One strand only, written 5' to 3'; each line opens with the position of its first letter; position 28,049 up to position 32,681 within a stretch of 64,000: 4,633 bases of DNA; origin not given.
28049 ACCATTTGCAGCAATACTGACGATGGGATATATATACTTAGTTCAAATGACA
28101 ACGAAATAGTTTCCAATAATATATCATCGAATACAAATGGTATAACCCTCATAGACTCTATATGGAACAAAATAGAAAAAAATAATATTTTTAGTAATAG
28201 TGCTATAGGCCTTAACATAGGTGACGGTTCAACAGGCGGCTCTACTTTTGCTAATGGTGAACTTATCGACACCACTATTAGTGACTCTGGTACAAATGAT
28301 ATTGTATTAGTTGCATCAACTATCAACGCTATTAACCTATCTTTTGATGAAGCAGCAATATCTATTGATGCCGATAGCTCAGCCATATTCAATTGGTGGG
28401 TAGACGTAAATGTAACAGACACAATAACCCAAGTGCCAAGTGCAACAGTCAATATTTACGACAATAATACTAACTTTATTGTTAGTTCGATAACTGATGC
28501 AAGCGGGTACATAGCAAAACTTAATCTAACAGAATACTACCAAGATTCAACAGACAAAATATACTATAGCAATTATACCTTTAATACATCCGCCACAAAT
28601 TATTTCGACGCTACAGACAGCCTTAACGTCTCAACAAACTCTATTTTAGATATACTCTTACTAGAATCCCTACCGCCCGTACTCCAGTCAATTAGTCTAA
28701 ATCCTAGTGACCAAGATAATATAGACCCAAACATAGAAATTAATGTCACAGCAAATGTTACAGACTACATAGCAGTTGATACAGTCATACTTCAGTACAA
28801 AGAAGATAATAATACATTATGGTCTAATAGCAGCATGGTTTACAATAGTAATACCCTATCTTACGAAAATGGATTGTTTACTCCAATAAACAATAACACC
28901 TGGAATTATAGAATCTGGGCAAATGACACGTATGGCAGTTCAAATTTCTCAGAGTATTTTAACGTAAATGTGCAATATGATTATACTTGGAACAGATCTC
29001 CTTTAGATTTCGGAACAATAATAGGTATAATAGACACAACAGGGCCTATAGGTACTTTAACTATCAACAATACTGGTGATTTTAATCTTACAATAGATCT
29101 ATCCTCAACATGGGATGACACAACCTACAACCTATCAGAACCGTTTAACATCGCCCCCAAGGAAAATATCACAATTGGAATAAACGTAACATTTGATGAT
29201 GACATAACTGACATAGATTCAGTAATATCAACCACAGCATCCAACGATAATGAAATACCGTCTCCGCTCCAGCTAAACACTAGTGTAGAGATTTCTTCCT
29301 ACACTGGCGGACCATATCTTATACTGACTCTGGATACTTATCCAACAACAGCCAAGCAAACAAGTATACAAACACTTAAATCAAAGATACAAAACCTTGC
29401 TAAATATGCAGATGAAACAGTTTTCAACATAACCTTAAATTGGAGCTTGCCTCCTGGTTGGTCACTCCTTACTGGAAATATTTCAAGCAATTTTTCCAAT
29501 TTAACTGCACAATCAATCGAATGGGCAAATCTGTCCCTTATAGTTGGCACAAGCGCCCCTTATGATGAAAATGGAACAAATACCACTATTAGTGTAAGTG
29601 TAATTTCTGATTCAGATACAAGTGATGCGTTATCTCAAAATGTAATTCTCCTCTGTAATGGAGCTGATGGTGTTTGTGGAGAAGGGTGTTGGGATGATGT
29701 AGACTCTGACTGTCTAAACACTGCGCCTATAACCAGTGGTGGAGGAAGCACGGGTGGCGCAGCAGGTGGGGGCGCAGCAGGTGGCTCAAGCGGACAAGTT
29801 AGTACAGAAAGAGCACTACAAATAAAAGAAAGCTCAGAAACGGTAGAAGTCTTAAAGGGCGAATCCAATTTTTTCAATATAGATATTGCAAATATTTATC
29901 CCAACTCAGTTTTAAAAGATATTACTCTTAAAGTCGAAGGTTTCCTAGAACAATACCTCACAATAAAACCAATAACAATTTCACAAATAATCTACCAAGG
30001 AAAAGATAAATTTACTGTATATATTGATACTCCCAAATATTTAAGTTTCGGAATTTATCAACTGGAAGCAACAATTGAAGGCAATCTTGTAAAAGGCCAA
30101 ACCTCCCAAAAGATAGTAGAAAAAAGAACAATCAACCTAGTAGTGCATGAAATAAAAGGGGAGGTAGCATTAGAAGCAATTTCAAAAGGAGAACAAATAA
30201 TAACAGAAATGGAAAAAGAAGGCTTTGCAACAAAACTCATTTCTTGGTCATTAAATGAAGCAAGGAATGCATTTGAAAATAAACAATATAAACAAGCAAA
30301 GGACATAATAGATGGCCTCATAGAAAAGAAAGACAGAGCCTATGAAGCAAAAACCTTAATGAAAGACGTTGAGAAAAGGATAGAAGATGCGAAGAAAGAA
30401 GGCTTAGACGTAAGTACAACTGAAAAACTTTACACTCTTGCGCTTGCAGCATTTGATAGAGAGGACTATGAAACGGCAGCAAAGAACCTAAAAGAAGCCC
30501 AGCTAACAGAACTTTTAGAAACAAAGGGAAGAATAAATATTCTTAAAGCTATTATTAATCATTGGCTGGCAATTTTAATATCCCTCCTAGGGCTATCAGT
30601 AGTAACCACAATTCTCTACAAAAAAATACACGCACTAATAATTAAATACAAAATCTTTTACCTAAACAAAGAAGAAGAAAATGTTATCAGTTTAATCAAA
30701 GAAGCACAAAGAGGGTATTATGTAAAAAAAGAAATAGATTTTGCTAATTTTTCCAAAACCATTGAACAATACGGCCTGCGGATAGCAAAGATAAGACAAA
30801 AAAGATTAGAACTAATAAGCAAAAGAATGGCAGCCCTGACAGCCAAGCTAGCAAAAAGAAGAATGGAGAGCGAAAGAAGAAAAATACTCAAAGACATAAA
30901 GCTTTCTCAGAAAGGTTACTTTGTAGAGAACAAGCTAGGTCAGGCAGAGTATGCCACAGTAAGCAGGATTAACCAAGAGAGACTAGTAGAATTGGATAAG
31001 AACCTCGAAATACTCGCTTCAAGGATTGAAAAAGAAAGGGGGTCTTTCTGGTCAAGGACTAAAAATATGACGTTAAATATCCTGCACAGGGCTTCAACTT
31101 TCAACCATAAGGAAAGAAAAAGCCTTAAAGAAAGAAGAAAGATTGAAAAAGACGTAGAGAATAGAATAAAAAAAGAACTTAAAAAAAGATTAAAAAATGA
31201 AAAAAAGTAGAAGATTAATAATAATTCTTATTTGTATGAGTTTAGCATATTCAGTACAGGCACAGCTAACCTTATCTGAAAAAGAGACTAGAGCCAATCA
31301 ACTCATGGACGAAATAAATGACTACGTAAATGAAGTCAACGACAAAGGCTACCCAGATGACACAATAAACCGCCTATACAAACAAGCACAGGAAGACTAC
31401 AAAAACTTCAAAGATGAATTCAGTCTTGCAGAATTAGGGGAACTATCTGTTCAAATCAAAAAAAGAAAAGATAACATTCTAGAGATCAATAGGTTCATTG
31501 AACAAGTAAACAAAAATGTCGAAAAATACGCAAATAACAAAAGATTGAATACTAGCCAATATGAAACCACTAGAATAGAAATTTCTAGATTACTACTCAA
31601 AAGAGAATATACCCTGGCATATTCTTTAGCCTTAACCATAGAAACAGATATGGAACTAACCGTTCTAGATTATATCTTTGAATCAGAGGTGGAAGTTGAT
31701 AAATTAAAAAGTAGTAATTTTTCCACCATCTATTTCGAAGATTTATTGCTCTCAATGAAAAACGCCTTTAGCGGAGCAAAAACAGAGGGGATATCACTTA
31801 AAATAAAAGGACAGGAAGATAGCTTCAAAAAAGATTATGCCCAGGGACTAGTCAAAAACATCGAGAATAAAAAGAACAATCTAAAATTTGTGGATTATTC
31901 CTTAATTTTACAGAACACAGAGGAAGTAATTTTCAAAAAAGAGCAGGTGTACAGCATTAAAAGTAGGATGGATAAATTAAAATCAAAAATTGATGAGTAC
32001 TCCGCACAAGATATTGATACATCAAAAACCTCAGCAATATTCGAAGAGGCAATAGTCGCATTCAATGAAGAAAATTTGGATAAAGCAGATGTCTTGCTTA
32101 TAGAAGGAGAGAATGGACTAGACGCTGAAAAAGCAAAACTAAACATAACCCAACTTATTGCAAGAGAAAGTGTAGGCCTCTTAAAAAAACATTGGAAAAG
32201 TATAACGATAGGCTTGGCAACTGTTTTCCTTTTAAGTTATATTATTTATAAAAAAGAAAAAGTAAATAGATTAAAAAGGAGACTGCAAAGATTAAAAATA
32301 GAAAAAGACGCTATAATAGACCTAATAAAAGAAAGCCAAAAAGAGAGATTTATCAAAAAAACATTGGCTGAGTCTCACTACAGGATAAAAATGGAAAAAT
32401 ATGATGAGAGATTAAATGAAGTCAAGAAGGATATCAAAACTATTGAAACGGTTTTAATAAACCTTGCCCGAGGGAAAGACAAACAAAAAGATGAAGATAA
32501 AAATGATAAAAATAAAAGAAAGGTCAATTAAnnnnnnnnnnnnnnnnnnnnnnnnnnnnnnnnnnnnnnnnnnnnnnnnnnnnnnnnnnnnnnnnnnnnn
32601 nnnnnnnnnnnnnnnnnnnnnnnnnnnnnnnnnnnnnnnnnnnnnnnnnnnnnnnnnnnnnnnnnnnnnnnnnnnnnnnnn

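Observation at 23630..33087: Candidate surface/attachment module: operator-like palindrome, wH-KaiC-like ATPase, 2121-aa beta-helix giant protein, coiled-coil anchor sharing its C-terminal module, and a membrane protein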

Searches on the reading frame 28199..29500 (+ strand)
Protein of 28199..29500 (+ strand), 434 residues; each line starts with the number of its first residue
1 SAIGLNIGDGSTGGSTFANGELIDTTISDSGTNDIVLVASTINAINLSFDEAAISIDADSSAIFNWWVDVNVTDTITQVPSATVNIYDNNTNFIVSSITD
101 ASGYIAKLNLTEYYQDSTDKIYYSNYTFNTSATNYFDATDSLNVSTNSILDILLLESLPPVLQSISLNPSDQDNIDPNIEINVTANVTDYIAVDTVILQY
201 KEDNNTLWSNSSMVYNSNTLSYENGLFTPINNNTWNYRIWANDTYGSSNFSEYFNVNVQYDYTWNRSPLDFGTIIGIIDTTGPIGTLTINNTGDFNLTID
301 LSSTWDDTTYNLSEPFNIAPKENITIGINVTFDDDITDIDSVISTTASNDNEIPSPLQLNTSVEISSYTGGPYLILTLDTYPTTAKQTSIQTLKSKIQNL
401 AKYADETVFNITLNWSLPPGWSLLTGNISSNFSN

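Call 17: search_protein_families(library=pfam, proteins=[window:28199-29500:+], max_evalue=5)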
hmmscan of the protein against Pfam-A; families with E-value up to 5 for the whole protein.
window:28199-29500:+ (434 aa): 3 families
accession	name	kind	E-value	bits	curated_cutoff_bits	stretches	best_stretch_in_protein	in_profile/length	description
PF16392.11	DUF5001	-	0.0066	16.9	23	1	286-339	15-64/86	Ig-like domain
PF17936.7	Big_6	-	0.074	13.7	27.6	0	273-301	25-54/83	Bacterial Ig domain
PF09085.16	Adhes-Ig_like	-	0.21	12.1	25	1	381-420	41-80/110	Adhesion molecule, immunoglobulin-like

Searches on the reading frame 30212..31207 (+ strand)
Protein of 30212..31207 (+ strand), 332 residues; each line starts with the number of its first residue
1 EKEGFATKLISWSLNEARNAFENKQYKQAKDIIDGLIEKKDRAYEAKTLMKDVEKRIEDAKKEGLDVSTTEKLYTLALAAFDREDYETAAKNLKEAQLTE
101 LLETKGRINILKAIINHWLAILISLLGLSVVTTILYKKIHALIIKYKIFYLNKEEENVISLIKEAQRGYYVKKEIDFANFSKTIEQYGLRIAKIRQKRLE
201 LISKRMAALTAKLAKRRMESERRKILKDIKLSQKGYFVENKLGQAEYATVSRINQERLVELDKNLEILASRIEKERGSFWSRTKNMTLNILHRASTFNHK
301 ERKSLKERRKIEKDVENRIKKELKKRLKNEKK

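Call 17: search_protein_families(library=pfam, proteins=[window:30212-31207:+], max_evalue=5)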
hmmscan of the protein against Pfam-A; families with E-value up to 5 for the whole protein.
window:30212-31207:+ (332 aa): 6 families
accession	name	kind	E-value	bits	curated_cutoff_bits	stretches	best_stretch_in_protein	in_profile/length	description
PF14853.12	Fis1_TPR_C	-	0.0092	16.6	25.3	1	23-58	14-49/53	Fis1 C-terminal tetratricopeptide repeat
PF07719.23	TPR_2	-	0.04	14.5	27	1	72-96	3-27/34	Tetratricopeptide repeat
PF12895.13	ANAPC3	-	0.041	14.6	27.2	1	69-96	22-49/82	Anaphase-promoting complex, cyclosome, subunit 3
PF04399.18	Glutaredoxin2_C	-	0.11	12.8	32.8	1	10-69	27-86/130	Glutaredoxin 2, C terminal domain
PF13432.12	TPR_16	-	1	10.3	32.7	1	74-96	1-23/65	Tetratricopeptide repeat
PF14863.12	Alkyl_sulf_dimr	-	2.6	8.9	26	1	14-55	73-114/139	Alkyl sulfatase dimerisation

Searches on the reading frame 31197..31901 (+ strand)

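Call 17: search_protein_families(library=pfam, proteins=[window:31197-31901:+], max_evalue=5)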
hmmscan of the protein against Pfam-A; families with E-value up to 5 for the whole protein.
window:31197-31901:+ (235 aa): 1 family
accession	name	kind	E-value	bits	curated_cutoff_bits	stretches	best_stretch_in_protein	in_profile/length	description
PF18600.6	Ezh2_MCSS_fung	-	0.069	13.3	27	1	68-90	30-52/53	Fungal MCSS domain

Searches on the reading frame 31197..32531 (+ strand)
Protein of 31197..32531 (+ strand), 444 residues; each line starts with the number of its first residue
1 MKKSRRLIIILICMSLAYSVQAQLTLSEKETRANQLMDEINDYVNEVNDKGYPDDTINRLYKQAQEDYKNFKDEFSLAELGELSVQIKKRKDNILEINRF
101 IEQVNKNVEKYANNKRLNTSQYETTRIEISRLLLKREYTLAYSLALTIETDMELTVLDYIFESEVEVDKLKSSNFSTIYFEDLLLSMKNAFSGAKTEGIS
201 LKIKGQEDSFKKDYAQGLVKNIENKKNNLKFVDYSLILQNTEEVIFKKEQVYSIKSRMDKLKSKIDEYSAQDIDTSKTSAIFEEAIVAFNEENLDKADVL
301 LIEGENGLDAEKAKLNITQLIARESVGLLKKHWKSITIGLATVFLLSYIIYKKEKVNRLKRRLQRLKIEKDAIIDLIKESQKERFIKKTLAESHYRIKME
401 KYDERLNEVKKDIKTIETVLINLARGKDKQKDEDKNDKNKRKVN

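Call 6: search_protein_families(library=pfam, proteins=[window:31197-32531:+], max_evalue=0.01)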
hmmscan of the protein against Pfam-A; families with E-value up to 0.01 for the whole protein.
window:31197-32531:+ (444 aa): 0 families

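Call 8: search_protein_families(library=ncbifam, proteins=[window:31197-32531:+], max_evalue=0.01)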
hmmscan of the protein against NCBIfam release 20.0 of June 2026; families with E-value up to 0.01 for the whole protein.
window:31197-32531:+ (444 aa): 0 families

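Call 10: find_homologous_proteins(query=window:31197-32531:+)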
Query window:31197-32531:+ (444 aa): 2 proteins with E <= 0.001 among 8000 candidates.
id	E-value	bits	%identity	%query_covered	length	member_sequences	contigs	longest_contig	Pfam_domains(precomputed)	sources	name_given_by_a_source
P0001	1.8e-269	911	100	100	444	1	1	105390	-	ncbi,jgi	ncbi:MAG: hypothetical protein ABIB47_05990 [Candidatus Woesearchaeota archaeon]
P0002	5.0e-261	884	100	97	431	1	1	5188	-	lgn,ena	-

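Call 13: find_encoding_contigs(protein=P0001, flank=10000, max_places=4)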
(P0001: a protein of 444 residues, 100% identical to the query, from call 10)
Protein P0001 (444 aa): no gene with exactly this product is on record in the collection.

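Call 59: predict_structure(alignment_id=A5)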
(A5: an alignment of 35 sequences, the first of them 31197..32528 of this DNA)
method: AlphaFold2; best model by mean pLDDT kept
length: 444 residues; sequences in the alignment: 35
mean_pLDDT: 92.4   pTM: 0.70
mean pLDDT of the five models: 92.4, 91.3, 90.5, 90.4, 90.2
residues with pLDDT >= 90: 378; 70-90: 36; 50-70: 28; < 50: 2
segments of 3 or more residues with pLDDT < 50: none
pLDDT, mean of each block of 10 residues (from residue 1): 75 72 80 96 98 97 95 82 97 97 98 95 97 97 98 98 98 97 98 96 96 97 89 98 98 98 98 98 98 97 98 96 91 92 94 93 96 96 94 94 96 93 69 54 51
secondary structure, 60 per line:
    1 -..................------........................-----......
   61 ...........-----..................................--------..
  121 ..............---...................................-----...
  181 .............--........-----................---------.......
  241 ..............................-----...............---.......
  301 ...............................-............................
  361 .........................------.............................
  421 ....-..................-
elements in order: H2-19 H26-49 H55-71 H77-110 H119-134 H138-172 H178-193 H196-203 H209-224 H234-270 H276-290 H294-331 H333-385 H392-424 H426-443

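Call 62: fold_search(model_id=the predicted structure, library=pdb)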
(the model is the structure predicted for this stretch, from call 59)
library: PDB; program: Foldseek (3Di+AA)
matches with E <= 10: 121; with E <= 0.001: 0
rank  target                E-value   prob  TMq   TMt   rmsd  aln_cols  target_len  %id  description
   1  6zbj_A                1.6e-01  0.41  0.15  0.11  38.6       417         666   17  Plasmodium falciparum merozoite surface protein 1 dimer, conformation 1 (released 2021-05-19)
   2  7uni_D                2.0e-01  0.44  0.13  0.21  17.3       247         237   13  De novo designed chlorophyll dimer protein with Zn pheophorbide a methyl ester, SP2-ZnPPaM (released 2023-04-19)
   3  7udn_B                3.7e-01  0.28  0.13  0.20  36.1       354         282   12  Crystal structure of designed helical repeat protein RPB_PLP1_R6 in alternative conformation 2 (released 2023-03-22)
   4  7uni_C                4.6e-01  0.44  0.15  0.25  16.8       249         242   12  De novo designed chlorophyll dimer protein with Zn pheophorbide a methyl ester, SP2-ZnPPaM (released 2023-04-19)
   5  7uni_A                5.8e-01  0.30  0.14  0.22  17.5       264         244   11  De novo designed chlorophyll dimer protein with Zn pheophorbide a methyl ester, SP2-ZnPPaM (released 2023-04-19)
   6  7unh_A                8.8e-01  0.28  0.15  0.25  17.2       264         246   12  De novo designed chlorophyll dimer protein in apo state, SP2 (released 2023-04-19)
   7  6zbc_A                8.8e-01  0.20  0.16  0.13  37.4       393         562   17  Merozoite surface protein 1 (MSP-1) from Plasmodium falciparum, main conformation (released 2021-05-19)
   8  7uni_B                1.3e+00  0.18  0.14  0.22  16.9       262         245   12  De novo designed chlorophyll dimer protein with Zn pheophorbide a methyl ester, SP2-ZnPPaM (released 2023-04-19)
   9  8snb_8K               1.3e+00  0.10  0.12  0.15  31.9       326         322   12  atomic model of sea urchin sperm doublet microtubule (48-nm periodicity) (released 2023-06-28)
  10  9fqr_Dy               1.4e+00  0.38  0.18  0.27  32.5       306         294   10  96-nm repeat of axonemal doublet microtubules from bovine sperm (released 2025-03-26)
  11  5ero_A                1.5e+00  0.05  0.09  0.12  24.4       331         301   14  Crystal structure of elongation domain of Phomopsis amygdali fusicoccadiene synthase complexed with cobalt ions and pa (released 2016-01-20)
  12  8snb_1H               2.1e+00  0.11  0.14  0.14  37.6       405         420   10  atomic model of sea urchin sperm doublet microtubule (48-nm periodicity) (released 2023-06-28)
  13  9cpb_6C               2.1e+00  0.10  0.15  0.17  36.6       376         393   14  Atomic model of bovine Fallopian tube cilia doublet microtubule (48-nm periodicity) (released 2024-10-30)
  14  7vg4_E                2.2e+00  0.20  0.14  0.27  22.4       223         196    9  10,5-methenyltetrahydrofolate cyclohydrolase from Methylobacterium extorquens AM1 strain (released 2022-07-06)
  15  7n6g_3H               2.2e+00  0.08  0.11  0.15  44.4       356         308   14  C1 of central pair (released 2022-05-18)
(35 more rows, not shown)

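Call 71: search_solved_structures(query=A5, max_evalue=1)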
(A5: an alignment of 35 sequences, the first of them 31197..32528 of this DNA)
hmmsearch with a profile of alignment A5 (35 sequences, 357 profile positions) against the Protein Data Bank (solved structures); distinct sequences matched with E-value up to 1: 29.
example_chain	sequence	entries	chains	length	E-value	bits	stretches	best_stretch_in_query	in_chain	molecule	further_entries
8bu0_A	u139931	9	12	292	2.3e-06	30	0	113-155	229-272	Consensus tetratricopeptide repeat protein | Crystal structure of an 8-repeat consensus TPR superhelix with Zinc. | Monomer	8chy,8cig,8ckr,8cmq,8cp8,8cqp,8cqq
8ch0_A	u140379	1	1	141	0.0005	22.4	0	117-154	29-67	Consensus tetratricopeptide repeat protein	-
2fo7_A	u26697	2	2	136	0.00079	21.7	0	113-154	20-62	SYNTHETIC CONSENSUS TPR PROTEIN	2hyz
1na0_A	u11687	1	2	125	0.0012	21.1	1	118-155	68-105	designed protein CTPR3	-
9qhb_A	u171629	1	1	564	0.0018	20.5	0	112-155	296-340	Engineered tetratricopeptide repeat protein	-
9qhc_A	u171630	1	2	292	0.0023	20.2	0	113-154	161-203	Engineered tetratricopeptide repeat protein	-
2wqh_A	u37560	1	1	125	0.0044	19.3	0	124-169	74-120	CTPR3Y3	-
6v8e_A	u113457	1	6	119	0.0093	18.2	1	118-155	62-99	Designed protein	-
5hrz_A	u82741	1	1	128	0.012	17.8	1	116-164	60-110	TPR domain protein 1na0C3_3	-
6vfh_A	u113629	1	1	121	0.014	17.7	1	118-155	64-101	T33_dn10A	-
6vl6_A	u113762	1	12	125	0.015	17.6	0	118-154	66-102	T33_dn2A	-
6vfi_B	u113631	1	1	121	0.018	17.2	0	116-154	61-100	O43_dn18B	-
1na3_A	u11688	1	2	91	0.019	17.2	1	118-156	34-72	designed protein CTPR2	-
5zhy_A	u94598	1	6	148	0.035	16.3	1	38-123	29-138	Spike glycoprotein, Spike glycoprotein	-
2avp_A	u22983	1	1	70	0.043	16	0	118-154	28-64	synthetic consensus TPR protein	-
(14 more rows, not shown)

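Call 100: search_protein_families(library=padloc, proteins=[window:31197-32528:+], max_evalue=0.001)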
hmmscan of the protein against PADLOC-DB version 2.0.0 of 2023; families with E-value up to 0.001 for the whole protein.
window:31197-32528:+ (444 aa): 0 families
